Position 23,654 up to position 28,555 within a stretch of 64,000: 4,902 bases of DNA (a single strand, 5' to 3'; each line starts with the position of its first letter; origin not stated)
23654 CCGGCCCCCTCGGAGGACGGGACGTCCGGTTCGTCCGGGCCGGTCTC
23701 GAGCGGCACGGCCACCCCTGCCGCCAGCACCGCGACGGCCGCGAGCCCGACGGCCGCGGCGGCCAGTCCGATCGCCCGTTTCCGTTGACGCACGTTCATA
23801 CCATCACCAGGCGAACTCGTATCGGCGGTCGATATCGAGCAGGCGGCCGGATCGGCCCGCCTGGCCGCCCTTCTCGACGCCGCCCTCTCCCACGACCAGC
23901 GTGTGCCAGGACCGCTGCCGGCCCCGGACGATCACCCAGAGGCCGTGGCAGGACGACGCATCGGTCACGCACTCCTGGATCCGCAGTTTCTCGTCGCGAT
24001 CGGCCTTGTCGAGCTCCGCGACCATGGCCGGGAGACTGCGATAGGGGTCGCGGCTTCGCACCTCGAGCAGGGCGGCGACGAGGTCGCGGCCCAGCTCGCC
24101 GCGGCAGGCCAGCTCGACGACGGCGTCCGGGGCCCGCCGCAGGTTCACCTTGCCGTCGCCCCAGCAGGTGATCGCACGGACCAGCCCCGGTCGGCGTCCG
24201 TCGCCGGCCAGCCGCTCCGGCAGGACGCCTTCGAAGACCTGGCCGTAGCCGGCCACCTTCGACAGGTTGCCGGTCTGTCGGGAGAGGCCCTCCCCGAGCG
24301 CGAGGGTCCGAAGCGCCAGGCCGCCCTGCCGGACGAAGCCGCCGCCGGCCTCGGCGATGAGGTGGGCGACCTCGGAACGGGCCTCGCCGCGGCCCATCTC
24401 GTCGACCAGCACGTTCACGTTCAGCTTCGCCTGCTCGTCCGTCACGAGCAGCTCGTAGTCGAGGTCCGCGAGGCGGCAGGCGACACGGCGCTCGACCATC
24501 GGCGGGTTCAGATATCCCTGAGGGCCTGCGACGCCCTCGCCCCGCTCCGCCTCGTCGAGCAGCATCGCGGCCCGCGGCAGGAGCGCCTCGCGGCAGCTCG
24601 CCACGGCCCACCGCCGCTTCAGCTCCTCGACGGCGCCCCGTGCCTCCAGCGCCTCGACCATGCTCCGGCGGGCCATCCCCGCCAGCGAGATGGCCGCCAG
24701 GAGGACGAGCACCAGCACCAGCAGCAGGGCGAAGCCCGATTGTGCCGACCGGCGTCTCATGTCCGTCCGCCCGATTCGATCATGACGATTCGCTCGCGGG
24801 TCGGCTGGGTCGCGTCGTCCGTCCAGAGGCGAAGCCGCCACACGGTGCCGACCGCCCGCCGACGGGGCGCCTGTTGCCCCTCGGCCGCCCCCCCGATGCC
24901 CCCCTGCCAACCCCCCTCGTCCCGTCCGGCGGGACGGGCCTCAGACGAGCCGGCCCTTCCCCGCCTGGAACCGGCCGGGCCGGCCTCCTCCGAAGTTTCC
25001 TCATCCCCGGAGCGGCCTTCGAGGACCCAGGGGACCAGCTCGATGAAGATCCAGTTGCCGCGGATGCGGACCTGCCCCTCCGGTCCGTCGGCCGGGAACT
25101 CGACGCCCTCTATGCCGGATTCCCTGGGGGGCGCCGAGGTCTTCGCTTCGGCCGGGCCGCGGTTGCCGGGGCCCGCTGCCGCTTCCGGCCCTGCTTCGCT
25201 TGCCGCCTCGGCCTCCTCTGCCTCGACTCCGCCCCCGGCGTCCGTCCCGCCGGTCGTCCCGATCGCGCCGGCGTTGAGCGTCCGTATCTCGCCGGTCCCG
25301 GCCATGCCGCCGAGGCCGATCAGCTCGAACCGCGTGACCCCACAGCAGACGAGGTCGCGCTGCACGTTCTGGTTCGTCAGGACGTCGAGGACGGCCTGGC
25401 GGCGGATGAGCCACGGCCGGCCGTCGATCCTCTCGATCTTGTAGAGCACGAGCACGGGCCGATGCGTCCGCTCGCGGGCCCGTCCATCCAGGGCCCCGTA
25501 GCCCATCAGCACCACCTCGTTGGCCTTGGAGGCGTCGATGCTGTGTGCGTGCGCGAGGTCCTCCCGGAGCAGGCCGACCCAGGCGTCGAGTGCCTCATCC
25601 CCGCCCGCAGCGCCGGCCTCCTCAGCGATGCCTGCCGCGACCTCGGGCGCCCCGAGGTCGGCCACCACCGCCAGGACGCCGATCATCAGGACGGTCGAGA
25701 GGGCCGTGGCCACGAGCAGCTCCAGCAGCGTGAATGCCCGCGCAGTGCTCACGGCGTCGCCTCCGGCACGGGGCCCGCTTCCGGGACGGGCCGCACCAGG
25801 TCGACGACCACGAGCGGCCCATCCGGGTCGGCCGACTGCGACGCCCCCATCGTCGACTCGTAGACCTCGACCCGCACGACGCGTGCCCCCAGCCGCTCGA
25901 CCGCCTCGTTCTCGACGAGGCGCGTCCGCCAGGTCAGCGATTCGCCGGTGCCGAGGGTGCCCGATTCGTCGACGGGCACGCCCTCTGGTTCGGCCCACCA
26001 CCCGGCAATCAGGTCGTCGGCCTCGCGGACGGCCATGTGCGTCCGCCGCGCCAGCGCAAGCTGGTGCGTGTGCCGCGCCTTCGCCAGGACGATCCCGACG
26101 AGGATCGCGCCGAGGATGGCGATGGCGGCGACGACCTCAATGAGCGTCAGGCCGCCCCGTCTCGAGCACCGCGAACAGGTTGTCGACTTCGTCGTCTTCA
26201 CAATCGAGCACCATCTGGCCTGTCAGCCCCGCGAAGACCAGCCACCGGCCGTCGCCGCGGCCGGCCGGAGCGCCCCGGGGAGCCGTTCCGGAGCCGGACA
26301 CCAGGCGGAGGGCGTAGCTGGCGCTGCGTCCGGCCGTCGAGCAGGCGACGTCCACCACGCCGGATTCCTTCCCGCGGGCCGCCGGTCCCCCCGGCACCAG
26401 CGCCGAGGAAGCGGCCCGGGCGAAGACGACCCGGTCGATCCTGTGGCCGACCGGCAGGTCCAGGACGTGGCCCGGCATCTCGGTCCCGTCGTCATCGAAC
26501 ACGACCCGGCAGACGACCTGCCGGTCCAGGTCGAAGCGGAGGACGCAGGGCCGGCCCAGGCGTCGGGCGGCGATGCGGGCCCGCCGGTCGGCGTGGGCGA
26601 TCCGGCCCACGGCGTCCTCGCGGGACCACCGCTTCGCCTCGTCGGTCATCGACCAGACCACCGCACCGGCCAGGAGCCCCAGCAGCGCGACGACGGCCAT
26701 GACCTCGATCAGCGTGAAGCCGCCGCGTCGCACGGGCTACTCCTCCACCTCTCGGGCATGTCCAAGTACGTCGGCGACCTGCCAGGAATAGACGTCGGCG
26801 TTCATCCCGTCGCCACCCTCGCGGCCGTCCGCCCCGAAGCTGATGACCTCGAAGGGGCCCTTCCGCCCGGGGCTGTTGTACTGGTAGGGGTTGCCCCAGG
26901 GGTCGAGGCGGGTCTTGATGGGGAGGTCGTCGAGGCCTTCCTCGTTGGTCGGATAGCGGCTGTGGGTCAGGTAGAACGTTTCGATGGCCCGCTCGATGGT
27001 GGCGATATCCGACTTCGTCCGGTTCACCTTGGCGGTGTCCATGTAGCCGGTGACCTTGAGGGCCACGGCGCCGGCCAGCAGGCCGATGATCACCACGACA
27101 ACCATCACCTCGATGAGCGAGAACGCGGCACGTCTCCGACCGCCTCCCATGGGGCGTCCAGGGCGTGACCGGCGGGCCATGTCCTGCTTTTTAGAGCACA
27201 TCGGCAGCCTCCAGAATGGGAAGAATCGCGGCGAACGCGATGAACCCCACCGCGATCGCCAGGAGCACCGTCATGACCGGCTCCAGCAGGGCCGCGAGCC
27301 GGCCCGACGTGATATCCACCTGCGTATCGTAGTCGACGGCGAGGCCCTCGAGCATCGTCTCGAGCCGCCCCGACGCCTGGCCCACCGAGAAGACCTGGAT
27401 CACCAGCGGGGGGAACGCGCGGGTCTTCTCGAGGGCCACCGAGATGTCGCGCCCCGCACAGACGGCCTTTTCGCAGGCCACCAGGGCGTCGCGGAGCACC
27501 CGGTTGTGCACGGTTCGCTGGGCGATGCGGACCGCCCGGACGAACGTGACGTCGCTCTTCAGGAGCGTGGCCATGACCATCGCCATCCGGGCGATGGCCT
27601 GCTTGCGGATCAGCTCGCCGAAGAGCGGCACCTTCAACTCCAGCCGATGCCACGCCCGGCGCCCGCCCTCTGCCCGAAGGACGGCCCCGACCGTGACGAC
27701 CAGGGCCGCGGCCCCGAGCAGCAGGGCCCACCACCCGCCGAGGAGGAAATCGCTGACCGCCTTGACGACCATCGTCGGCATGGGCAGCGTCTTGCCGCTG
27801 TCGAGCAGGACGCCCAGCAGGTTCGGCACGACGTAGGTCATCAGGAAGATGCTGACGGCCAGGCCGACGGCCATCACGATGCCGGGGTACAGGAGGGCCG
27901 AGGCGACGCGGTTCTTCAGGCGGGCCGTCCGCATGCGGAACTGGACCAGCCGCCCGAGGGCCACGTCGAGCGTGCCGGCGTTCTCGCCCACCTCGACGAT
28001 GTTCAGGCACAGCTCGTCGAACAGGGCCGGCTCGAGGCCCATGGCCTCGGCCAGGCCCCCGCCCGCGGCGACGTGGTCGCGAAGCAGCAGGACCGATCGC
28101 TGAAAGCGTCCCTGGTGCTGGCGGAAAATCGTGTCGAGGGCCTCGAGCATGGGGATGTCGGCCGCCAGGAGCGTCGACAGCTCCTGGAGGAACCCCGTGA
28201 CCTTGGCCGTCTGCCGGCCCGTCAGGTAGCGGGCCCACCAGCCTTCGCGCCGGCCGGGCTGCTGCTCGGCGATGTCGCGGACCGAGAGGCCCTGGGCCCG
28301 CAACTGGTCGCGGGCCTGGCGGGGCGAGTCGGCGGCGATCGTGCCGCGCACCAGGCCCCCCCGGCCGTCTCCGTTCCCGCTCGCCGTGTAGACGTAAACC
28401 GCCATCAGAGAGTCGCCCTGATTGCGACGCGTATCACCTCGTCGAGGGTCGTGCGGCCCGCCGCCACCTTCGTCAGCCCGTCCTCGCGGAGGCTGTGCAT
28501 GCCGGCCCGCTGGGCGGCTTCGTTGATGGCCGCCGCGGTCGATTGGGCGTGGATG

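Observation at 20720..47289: A ~27 kb co-oriented supercluster fuses a TonB-dependent receptor, a TonB2-type energiser and a complete T2SS-like apparatus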

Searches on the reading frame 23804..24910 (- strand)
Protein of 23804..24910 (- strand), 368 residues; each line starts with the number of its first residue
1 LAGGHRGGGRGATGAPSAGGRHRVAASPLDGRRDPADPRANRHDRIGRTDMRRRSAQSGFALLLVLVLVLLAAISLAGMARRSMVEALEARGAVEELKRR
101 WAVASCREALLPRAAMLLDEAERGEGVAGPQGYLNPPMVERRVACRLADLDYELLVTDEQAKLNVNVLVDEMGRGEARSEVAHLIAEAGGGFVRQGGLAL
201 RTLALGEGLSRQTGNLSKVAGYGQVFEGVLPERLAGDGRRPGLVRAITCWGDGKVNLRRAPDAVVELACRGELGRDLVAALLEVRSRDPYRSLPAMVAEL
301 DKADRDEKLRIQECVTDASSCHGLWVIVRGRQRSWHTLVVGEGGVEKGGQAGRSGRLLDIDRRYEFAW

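Call 6: search_protein_families(library=pfam, proteins=[window:23804-24910:-], max_evalue=0.01)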
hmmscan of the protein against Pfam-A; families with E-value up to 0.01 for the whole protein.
window:23804-24910:- (368 aa): 0 families

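Call 38: search_protein_families(library=ncbifam, proteins=[window:23804-24760:-], max_evalue=1)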
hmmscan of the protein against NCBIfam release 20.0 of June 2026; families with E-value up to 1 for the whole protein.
window:23804-24760:- (318 aa): 1 family
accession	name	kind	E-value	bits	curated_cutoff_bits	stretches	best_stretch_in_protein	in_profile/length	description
NF037980.1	T2SS_GspK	equivalog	9e-13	48.4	130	1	7-129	1-117/307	type II secretion system minor pseudopilin GspK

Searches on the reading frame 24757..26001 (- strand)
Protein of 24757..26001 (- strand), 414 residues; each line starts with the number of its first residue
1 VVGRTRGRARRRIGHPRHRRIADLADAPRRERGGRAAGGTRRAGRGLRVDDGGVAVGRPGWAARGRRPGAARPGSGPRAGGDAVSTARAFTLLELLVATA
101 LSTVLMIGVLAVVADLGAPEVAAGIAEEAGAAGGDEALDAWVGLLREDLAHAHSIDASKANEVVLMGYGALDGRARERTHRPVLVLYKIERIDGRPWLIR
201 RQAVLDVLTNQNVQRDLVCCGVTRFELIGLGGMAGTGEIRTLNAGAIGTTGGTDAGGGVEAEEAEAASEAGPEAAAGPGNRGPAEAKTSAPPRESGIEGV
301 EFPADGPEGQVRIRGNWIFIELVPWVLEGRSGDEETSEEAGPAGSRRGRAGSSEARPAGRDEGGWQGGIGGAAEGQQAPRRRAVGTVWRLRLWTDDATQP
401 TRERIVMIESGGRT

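Call 5: search_protein_families(library=pfam, proteins=[window:24757-26001:-], max_evalue=0.01)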
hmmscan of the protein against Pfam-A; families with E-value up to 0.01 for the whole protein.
window:24757-26001:- (414 aa): 1 family
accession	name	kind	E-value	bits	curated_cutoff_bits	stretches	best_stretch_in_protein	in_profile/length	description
PF07963.17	N_methyl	-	0.00029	20.7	21.2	1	87-110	4-27/27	Prokaryotic N-terminal methylation motif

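Call 38: search_protein_families(library=ncbifam, proteins=[window:24757-25752:-], max_evalue=1)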
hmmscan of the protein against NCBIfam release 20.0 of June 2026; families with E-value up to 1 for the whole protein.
window:24757-25752:- (331 aa): 5 families
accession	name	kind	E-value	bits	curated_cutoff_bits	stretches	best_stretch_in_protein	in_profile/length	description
TIGR02532.1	IV_pilin_GFxxxE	domain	0.023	14.6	16.3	1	5-26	2-23/24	prepilin-type N-terminal cleavage/methylation domain-containing protein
NF041013.1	T4P_ComGE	equivalog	0.043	13.9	49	1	5-30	4-29/83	competence type IV pilus minor pilin ComGE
NF007848.0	PRK10557.1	equivalog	0.1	11.9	120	1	4-30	10-36/192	prepilin peptidase-dependent protein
TIGR01707.1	gspI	equivalog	0.23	12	44.35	0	7-31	2-26/101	type II secretion system minor pseudopilin GspI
NF040982.1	ComGD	equivalog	0.92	9.9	70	0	5-27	2-24/139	competence type IV pilus minor pilin ComGD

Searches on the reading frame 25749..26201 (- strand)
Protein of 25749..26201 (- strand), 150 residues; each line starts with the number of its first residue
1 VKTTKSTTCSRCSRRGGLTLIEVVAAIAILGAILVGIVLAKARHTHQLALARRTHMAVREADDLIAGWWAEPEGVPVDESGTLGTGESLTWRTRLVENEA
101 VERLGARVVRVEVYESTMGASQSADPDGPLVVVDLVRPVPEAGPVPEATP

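Call 5: search_protein_families(library=pfam, proteins=[window:25749-26201:-], max_evalue=0.01)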
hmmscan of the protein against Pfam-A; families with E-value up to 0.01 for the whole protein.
window:25749-26201:- (150 aa): 1 family
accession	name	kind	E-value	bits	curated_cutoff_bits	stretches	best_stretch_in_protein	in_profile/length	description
PF07963.17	N_methyl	-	5.1e-05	23.1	21.2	1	13-37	2-26/27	Prokaryotic N-terminal methylation motif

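Call 38: search_protein_families(library=ncbifam, proteins=[window:25749-26201:-], max_evalue=1)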
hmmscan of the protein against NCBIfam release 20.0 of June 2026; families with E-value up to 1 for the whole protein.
window:25749-26201:- (150 aa): 3 families
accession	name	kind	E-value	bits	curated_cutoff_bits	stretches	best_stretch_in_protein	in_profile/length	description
TIGR01707.1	gspI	equivalog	8.4e-06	26.2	44.35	1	17-112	1-97/101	type II secretion system minor pseudopilin GspI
TIGR02532.1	IV_pilin_GFxxxE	domain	0.0017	18.1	16.3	1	16-37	2-23/24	prepilin-type N-terminal cleavage/methylation domain-containing protein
NF047828.1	T3SSXpsI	equivalog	0.0087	16.1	150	1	17-87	3-73/132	type II secretion system protein XpsI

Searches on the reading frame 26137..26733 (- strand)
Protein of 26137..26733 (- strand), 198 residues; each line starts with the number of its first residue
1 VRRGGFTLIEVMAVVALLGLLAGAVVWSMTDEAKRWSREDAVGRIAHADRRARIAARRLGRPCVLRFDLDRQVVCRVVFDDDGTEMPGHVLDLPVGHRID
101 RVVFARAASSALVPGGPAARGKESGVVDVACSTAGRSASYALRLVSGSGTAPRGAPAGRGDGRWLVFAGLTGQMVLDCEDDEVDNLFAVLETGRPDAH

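Call 5: search_protein_families(library=pfam, proteins=[window:26137-26733:-], max_evalue=0.01)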
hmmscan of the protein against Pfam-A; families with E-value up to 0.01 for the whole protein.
window:26137-26733:- (198 aa): 1 family
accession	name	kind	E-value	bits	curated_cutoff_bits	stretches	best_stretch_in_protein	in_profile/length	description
PF07963.17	N_methyl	-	1.7e-06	27.8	21.2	1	2-25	3-26/27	Prokaryotic N-terminal methylation motif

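Call 38: search_protein_families(library=ncbifam, proteins=[window:26137-26733:-], max_evalue=1)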
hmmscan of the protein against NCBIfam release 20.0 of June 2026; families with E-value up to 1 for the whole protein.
window:26137-26733:- (198 aa): 7 families
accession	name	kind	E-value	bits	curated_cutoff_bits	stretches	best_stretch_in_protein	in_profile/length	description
TIGR01708.2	typeII_sec_gspH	equivalog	5e-08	33.1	80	1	5-68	3-66/169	type II secretion system minor pseudopilin GspH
TIGR02532.1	IV_pilin_GFxxxE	domain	3e-06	26.8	16.3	1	4-25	2-23/24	prepilin-type N-terminal cleavage/methylation domain-containing protein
TIGR01710.1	typeII_sec_gspG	equivalog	1.3e-05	25.3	88.85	1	5-46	2-43/134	type II secretion system major pseudopilin GspG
NF041775.1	typeIV_PilA_Myxo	equivalog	0.0039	17.2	400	1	2-26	9-33/214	type IV pilin protein PilA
TIGR02596.1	TIGR02596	subfamily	0.0094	16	70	1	6-67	1-62/196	Verru_Chthon cassette protein D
NF007862.0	PRK10574.1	equivalog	0.058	13.5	138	1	2-26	3-27/145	prepilin peptidase-dependent pilin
NF007800.0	PRK10506.1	equivalog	0.11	12.3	158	1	3-75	8-80/163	prepilin peptidase-dependent protein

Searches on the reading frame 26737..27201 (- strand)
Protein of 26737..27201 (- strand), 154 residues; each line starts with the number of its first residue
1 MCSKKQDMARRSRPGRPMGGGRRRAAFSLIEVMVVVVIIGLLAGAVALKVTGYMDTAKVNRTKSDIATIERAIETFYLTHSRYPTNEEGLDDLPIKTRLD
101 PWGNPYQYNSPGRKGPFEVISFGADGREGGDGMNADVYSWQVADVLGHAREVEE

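Call 5: search_protein_families(library=pfam, proteins=[window:26737-27201:-], max_evalue=0.01)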
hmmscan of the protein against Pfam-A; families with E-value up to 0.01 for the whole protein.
window:26737-27201:- (154 aa): 2 families
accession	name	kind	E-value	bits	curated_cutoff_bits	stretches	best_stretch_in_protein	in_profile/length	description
PF08334.16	T2SSG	-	1.2e-25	90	21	2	98-140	66-108/108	Type II secretion system (T2SS), protein G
PF07963.17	N_methyl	-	1.7e-07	31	21.2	1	22-46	2-26/27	Prokaryotic N-terminal methylation motif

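Call 8: search_protein_families(library=ncbifam, proteins=[window:26737-27201:-], max_evalue=0.001)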
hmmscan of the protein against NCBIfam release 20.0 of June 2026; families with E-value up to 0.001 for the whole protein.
window:26737-27201:- (154 aa): 6 families
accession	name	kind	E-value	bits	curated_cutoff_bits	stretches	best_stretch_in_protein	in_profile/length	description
TIGR01710.1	typeII_sec_gspG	equivalog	2.5e-33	115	88.85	1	27-141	3-134/134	type II secretion system major pseudopilin GspG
TIGR01708.2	typeII_sec_gspH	equivalog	2.3e-06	27.7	80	1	27-66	4-43/169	type II secretion system minor pseudopilin GspH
TIGR02532.1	IV_pilin_GFxxxE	domain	1.1e-05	25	16.3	1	25-46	2-23/24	prepilin-type N-terminal cleavage/methylation domain-containing protein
NF041775.1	typeIV_PilA_Myxo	equivalog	3.7e-05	23.8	400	1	23-85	9-71/214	type IV pilin protein PilA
NF007862.0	PRK10574.1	equivalog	0.00015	21.9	138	1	24-96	4-76/145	prepilin peptidase-dependent pilin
TIGR02596.1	TIGR02596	subfamily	0.00028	21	70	1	27-67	1-41/196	Verru_Chthon cassette protein D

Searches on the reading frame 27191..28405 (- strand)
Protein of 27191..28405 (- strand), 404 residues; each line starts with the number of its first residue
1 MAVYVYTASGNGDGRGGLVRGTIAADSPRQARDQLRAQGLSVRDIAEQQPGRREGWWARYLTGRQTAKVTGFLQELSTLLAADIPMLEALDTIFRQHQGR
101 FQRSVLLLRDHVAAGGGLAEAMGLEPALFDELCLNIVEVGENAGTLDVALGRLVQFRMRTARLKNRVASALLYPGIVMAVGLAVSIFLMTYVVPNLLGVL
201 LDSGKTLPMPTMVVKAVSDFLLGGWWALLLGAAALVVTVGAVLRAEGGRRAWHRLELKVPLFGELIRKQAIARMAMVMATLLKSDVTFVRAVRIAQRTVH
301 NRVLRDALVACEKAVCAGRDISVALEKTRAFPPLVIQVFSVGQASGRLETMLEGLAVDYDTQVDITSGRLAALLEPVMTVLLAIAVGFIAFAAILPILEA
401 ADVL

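Call 5: search_protein_families(library=pfam, proteins=[window:27191-28405:-], max_evalue=0.01)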
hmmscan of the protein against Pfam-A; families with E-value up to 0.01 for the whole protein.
window:27191-28405:- (404 aa): 1 family
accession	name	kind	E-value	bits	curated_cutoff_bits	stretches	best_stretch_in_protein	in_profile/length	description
PF00482.28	T2SSF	-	2.5e-48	163.6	25.2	2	72-194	1-125/125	Type II secretion system (T2SS), protein F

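Call 8: search_protein_families(library=ncbifam, proteins=[window:27191-28405:-], max_evalue=0.001)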
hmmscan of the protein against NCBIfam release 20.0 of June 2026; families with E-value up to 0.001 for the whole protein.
window:27191-28405:- (404 aa): 6 families
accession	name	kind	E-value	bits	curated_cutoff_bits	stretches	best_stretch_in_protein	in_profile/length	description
TIGR02120.1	GspF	equivalog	2.8e-94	316.6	424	1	14-400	8-397/401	type II secretion system inner membrane protein GspF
NF052607.1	T4PiliAsmPilCThrm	equivalog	8.8e-76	255.6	700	1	1-399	1-399/406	type IV pilus assembly protein PilC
NF052606.1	T4PiliAsmPilCMyx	equivalog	2.6e-70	237.4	700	1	61-402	74-416/419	type IV pilus assembly protein PilC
NF007861.0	PRK10573.1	equivalog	1.1e-59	202.5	401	1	17-404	17-398/401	protein transport protein HofC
NF047826.1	T3SSXpsF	equivalog_domain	1.5e-52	178.8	650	1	1-401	1-401/405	type II secretion system protein XpsF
NF041012.2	T4P_ComGB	equivalog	1.2e-21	77.4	240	1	71-399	5-329/332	competence type IV pilus assembly protein ComGB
